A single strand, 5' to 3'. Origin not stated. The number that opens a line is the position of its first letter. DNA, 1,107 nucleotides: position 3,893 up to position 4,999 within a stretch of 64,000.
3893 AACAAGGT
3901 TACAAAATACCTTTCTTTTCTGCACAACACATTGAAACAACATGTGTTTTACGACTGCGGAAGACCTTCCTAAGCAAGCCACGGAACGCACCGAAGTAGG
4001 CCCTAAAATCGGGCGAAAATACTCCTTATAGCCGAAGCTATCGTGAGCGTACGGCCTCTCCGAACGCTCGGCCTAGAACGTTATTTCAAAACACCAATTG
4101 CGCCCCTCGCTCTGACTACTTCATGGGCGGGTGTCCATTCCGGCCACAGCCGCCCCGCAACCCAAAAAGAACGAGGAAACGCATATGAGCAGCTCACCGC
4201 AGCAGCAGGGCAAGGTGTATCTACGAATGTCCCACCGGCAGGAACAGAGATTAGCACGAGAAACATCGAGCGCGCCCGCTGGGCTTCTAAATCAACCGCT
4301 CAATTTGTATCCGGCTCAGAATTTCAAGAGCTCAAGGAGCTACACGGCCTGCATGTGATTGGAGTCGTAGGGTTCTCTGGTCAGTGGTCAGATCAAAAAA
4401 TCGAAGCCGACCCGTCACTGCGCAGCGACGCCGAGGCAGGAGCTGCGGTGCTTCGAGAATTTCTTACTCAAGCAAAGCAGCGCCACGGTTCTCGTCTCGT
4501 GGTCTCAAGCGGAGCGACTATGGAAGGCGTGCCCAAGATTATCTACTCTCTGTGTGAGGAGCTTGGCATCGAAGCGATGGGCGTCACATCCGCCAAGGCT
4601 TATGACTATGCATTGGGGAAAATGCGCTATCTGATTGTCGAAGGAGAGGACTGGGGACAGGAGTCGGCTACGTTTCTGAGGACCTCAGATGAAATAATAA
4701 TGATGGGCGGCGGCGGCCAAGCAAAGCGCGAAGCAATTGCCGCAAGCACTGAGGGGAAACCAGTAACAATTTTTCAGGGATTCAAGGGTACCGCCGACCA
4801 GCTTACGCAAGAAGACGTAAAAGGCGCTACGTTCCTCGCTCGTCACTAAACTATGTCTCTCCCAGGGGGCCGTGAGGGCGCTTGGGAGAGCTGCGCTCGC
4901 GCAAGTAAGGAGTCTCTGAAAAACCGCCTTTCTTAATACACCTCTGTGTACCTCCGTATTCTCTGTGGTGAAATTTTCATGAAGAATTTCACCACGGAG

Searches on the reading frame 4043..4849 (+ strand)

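Call 9: search_protein_families(library=pfam, proteins=[window:4043-4849:+])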
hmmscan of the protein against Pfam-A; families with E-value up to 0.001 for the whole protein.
window:4043-4849:+ (268 aa): 2 families
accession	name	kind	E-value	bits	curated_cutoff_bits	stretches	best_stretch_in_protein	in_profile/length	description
PF18306.6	LDcluster4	-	5.8e-05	23.2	26.3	1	151-252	32-128/151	SLOG cluster4 family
PF18171.6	LSDAT_prok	-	7.8e-05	22.5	25.4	1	196-259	97-168/195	SLOG in TRPM, prokaryote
